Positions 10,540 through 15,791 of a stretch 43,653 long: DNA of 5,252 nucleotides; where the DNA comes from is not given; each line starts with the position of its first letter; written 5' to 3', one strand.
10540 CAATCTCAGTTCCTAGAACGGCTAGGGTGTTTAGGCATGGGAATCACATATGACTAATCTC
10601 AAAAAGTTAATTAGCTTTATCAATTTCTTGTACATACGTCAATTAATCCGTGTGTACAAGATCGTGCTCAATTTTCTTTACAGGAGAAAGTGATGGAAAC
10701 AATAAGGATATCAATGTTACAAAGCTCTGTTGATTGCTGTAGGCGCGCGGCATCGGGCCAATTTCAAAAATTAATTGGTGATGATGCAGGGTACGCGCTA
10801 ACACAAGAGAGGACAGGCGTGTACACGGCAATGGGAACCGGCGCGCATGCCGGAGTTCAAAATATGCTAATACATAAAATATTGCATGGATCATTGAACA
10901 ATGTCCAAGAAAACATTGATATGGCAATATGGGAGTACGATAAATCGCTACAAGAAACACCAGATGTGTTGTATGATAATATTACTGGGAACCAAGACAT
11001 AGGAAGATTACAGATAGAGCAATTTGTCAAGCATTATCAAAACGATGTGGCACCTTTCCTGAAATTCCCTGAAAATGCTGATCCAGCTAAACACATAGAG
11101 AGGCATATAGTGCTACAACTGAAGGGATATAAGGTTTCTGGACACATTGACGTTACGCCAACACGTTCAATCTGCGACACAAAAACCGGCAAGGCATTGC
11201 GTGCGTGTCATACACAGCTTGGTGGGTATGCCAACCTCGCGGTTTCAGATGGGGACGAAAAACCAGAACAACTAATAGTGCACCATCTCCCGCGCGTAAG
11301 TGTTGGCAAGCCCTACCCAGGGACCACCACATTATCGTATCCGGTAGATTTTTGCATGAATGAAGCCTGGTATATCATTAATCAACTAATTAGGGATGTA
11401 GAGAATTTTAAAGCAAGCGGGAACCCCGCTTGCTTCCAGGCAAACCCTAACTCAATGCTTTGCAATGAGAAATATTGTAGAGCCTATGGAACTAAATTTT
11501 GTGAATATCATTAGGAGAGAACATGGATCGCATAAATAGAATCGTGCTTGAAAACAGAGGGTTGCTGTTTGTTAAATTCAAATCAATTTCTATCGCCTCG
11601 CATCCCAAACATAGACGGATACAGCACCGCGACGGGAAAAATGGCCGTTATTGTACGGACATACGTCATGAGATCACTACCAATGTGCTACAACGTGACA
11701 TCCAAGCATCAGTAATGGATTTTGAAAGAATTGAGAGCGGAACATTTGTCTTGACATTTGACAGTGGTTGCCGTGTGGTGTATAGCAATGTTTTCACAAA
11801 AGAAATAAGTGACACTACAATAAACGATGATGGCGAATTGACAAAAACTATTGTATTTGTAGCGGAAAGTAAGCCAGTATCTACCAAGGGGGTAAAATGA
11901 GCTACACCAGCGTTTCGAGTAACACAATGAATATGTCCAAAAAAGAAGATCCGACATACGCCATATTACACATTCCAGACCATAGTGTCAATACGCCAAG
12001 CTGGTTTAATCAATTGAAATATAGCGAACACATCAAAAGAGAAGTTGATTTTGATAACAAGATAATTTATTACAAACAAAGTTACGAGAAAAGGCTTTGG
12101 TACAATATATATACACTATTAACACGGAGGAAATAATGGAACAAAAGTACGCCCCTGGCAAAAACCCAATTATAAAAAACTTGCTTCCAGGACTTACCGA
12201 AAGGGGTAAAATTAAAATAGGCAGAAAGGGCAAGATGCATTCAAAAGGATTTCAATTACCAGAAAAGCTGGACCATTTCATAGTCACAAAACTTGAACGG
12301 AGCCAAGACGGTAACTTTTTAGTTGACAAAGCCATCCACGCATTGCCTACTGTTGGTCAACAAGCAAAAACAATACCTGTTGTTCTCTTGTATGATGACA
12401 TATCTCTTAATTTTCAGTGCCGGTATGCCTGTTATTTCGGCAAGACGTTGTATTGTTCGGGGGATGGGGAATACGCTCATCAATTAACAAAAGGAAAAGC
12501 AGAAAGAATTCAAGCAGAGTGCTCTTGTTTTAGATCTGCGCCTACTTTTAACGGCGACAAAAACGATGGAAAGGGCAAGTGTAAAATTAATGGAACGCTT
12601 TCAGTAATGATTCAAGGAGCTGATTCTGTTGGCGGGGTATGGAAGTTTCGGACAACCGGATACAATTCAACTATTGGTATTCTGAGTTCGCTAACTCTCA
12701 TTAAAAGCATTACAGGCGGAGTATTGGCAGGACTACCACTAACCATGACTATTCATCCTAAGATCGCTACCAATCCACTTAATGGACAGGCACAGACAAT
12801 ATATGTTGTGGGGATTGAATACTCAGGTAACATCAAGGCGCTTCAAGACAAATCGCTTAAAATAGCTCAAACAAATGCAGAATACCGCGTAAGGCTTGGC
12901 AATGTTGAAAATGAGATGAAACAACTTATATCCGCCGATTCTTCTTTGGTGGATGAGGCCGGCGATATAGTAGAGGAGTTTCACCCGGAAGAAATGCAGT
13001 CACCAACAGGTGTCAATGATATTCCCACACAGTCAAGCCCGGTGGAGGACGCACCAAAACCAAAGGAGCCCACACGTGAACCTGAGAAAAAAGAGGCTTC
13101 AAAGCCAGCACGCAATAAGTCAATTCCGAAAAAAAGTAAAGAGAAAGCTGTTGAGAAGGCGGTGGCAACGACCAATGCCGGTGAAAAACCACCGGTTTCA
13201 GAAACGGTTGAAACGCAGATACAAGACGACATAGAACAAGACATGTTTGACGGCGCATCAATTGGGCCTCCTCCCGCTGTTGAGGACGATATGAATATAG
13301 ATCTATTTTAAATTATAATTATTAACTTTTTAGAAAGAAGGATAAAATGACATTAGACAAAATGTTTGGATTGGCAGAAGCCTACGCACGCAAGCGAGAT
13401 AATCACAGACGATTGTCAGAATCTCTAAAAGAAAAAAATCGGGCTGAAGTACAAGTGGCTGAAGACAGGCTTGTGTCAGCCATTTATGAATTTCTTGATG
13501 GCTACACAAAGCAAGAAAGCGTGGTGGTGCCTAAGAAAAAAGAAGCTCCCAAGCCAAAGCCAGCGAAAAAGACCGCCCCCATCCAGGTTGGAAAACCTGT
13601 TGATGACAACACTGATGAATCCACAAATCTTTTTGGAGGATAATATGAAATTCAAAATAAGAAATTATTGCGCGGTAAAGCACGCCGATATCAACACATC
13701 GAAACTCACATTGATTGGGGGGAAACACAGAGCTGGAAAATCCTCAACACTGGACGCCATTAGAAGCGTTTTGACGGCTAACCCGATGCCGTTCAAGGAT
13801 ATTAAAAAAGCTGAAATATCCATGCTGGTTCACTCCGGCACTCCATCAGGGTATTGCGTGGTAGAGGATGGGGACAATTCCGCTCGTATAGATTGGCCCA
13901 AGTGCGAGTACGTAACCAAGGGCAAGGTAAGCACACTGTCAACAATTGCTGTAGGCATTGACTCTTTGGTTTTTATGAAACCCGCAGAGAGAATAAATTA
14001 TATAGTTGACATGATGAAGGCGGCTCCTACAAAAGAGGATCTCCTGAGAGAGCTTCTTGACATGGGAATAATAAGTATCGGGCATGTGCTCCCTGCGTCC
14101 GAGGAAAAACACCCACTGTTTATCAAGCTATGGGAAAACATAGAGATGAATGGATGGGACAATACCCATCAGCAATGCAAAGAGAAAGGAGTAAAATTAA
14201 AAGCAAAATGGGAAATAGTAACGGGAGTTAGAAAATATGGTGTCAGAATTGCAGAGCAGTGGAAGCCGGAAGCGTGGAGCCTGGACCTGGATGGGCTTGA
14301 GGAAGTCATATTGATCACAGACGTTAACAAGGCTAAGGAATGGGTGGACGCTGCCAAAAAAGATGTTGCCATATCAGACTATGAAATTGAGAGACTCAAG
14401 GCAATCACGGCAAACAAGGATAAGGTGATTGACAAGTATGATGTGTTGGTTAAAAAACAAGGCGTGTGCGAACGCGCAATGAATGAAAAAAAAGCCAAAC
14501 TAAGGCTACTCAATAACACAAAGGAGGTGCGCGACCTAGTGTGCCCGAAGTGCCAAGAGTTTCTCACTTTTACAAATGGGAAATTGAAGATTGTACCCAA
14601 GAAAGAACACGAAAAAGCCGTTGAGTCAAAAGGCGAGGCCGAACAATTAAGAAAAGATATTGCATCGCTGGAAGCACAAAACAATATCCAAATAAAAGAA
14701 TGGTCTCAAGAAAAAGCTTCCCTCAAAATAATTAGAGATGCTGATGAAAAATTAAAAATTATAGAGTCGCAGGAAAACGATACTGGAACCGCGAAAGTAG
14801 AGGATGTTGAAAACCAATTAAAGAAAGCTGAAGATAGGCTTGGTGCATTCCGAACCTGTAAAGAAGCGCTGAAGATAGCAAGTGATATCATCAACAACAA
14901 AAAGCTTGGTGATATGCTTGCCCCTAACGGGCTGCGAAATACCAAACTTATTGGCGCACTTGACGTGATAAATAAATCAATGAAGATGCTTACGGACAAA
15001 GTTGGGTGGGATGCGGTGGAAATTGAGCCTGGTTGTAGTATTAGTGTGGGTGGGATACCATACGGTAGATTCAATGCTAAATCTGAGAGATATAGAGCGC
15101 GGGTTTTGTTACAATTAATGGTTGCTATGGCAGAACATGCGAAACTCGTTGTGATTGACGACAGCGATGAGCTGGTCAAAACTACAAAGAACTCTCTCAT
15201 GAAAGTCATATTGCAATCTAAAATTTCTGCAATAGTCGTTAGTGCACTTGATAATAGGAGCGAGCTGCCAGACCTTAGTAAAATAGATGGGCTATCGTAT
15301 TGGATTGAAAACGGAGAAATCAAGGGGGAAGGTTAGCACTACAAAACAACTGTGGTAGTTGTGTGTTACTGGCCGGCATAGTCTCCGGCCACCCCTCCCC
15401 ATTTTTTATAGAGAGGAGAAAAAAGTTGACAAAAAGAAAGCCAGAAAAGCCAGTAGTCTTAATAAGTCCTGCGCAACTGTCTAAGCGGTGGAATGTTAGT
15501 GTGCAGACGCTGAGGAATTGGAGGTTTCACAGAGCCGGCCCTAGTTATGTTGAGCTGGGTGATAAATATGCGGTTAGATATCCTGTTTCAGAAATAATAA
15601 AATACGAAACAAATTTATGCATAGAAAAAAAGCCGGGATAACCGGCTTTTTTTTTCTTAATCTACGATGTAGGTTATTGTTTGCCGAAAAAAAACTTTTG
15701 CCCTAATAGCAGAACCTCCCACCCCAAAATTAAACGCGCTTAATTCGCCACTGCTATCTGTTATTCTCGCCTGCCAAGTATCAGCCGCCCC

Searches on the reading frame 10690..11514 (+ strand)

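Call 20: search_protein_families(library=phrogs, proteins=[window:10690-11514:+], max_evalue=0.01)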
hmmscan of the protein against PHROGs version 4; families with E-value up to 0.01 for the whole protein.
window:10690-11514:+ (274 aa): 1 family
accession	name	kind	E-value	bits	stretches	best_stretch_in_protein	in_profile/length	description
phrog_1706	-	DNA, RNA and nucleotide metabolism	0.0004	20.9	1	16-166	58-143/293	CRISPR/Cas system associated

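Call 79: search_protein_families(library=pfam, proteins=[window:10690-11514:+], max_evalue=0.01)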
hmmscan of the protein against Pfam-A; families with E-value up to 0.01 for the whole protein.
window:10690-11514:+ (274 aa): 0 families

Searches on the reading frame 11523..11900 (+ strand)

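Call 20: search_protein_families(library=phrogs, proteins=[window:11523-11900:+], max_evalue=0.01)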
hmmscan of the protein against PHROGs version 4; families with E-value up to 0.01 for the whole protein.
window:11523-11900:+ (125 aa): 1 family
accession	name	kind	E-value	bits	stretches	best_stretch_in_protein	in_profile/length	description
phrog_185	-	tail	0.00077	20.5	1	38-116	41-115/119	tail tube protein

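Call 79: search_protein_families(library=pfam, proteins=[window:11523-11900:+], max_evalue=0.01)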
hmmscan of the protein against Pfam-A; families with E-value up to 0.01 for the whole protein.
window:11523-11900:+ (125 aa): 0 families

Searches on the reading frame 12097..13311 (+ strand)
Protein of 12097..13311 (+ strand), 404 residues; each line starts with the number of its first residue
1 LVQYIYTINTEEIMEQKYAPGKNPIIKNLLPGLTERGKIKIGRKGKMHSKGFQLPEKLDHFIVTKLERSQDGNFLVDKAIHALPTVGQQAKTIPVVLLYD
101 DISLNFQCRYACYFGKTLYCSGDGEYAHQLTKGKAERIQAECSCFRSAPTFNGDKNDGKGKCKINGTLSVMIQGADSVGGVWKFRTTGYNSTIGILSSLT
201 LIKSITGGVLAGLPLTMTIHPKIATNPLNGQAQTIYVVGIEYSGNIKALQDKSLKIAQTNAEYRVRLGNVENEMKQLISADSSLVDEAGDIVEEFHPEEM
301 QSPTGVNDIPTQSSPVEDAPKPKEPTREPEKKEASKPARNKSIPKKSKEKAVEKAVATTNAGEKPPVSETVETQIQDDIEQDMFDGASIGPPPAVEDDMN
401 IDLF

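Call 20: search_protein_families(library=phrogs, proteins=[window:12097-13311:+], max_evalue=0.01)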
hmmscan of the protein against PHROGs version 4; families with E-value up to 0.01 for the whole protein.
window:12097-13311:+ (404 aa): 1 family
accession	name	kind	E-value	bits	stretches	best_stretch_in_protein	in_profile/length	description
phrog_16191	-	unknown function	0.00023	21.3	1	149-264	127-224/390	-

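Call 79: search_protein_families(library=pfam, proteins=[window:12097-13311:+], max_evalue=0.01)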
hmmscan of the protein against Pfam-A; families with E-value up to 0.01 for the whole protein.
window:12097-13311:+ (404 aa): 1 family
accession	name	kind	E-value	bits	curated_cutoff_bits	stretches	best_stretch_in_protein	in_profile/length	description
PF18897.5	Gp3-like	-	1.9e-36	126.2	23.6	1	37-241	2-189/191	Recombination directionality factor-like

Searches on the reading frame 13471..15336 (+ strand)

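Call 20: search_protein_families(library=phrogs, proteins=[window:13471-15336:+], max_evalue=0.01)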
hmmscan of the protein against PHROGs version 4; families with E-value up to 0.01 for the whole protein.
window:13471-15336:+ (621 aa): 4 families
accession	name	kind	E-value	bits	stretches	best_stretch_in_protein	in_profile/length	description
phrog_77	-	DNA, RNA and nucleotide metabolism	2.1e-08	34.2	1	60-118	300-359/967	SbcC-like subunit of palindrome specific endonuclease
phrog_1499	-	unknown function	7.1e-05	23.2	1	60-589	7-405/427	-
phrog_14430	-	unknown function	0.0018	18.5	1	58-100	2-44/444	-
phrog_4747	-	unknown function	0.0077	16.3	1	60-106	5-51/610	-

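Call 79: search_protein_families(library=pfam, proteins=[window:13471-15336:+], max_evalue=0.01)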
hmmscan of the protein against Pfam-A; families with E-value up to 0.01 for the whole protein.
window:13471-15336:+ (621 aa): 4 families
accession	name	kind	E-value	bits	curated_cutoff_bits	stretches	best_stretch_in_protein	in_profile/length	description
PF13555.12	AAA_29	-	6.2e-05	23.1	27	1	70-105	15-50/61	P-loop containing region of AAA domain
PF13476.12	AAA_23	-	0.00013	23.1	27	1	62-117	3-64/201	AAA domain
PF13175.12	AAA_15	-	0.0013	18.9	32.1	1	60-468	5-266/374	AAA ATPase domain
PF24292.1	DUF7479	-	0.0074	16.8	27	0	333-365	8-40/60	Domain of unknown function (DUF7479)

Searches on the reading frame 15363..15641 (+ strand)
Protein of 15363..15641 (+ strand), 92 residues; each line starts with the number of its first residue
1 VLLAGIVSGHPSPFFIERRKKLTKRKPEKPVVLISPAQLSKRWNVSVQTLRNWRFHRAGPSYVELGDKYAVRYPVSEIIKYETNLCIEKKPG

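Call 20: search_protein_families(library=phrogs, proteins=[window:15363-15641:+], max_evalue=0.01)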
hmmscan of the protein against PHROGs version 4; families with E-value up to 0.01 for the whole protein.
window:15363-15641:+ (92 aa): 1 family
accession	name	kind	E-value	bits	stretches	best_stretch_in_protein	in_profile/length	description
phrog_66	-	integration and excision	1.9e-05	25.5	1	19-81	79-139/412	excisionase and transcriptional regulator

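Call 79: search_protein_families(library=pfam, proteins=[window:15363-15641:+], max_evalue=0.01)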
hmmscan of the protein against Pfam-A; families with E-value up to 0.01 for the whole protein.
window:15363-15641:+ (92 aa): 1 family
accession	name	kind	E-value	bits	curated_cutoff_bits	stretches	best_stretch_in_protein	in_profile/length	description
PF12728.13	HTH_17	-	0.0052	17.5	27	1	34-81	2-46/51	Helix-turn-helix domain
